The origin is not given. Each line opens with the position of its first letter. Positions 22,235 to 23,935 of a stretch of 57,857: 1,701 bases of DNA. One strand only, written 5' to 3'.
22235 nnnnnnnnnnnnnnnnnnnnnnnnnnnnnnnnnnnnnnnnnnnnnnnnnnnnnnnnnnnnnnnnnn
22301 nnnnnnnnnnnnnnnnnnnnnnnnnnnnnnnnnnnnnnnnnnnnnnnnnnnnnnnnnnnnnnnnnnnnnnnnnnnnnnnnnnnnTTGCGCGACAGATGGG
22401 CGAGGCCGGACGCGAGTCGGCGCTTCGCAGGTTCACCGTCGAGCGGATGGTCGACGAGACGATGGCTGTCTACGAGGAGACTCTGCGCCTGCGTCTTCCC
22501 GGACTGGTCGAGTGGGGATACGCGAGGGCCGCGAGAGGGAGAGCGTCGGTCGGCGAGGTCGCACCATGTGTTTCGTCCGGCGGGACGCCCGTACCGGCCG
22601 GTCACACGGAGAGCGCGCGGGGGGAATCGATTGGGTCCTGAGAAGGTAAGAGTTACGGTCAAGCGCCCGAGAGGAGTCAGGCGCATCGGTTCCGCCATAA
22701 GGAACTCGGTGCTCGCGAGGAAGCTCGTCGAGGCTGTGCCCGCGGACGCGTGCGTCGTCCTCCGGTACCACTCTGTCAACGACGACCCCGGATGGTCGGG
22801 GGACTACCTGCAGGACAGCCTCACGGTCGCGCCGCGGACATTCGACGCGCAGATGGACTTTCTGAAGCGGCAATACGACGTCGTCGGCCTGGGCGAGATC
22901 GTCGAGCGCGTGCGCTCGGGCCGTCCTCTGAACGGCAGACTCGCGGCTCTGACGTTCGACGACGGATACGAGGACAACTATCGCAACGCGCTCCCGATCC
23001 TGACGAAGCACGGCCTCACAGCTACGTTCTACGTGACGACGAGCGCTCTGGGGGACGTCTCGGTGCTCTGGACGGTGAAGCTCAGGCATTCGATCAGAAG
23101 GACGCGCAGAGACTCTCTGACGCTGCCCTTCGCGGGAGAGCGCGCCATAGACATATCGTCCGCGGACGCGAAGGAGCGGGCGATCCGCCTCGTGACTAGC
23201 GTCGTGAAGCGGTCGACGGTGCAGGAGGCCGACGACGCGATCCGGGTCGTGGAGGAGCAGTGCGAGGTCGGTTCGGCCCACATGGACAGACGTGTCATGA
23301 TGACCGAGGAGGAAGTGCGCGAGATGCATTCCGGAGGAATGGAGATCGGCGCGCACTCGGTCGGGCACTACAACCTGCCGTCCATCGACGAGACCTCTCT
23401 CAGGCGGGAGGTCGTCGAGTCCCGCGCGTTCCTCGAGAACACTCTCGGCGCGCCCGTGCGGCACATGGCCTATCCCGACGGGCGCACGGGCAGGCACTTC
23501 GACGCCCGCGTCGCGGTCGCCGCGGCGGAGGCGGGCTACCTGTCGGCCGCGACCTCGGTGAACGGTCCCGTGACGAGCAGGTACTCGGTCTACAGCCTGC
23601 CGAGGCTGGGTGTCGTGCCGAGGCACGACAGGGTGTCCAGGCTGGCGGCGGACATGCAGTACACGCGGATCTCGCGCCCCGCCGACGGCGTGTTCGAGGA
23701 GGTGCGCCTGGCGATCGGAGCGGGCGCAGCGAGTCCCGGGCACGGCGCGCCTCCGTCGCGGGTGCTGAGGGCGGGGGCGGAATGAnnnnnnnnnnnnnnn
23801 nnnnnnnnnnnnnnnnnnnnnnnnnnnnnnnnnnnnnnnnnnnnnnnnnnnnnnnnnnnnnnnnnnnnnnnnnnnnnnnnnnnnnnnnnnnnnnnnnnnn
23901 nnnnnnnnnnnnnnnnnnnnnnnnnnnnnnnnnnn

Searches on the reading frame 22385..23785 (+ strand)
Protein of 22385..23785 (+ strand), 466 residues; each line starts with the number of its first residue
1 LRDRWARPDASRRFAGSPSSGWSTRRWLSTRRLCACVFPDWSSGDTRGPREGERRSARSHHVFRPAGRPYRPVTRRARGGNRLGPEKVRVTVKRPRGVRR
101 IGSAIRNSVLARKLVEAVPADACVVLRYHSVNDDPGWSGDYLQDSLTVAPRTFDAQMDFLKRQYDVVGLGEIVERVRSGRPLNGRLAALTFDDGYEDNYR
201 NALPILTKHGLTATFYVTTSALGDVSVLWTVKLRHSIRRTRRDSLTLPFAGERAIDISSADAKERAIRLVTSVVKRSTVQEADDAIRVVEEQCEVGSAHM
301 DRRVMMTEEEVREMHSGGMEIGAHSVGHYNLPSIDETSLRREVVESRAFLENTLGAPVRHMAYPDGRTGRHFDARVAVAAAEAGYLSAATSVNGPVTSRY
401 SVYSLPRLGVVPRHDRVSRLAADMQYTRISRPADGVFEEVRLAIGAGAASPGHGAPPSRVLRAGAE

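Call 21: search_protein_families(library=pfam, proteins=[window:22385-23785:+], max_evalue=0.00001)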
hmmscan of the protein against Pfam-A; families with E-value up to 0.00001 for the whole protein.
window:22385-23785:+ (466 aa): 1 family
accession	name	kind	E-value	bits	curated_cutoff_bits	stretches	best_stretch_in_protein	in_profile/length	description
PF01522.26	Polysacc_deac_1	-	8.6e-24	84.3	23.1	2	302-385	42-121/124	Polysaccharide deacetylase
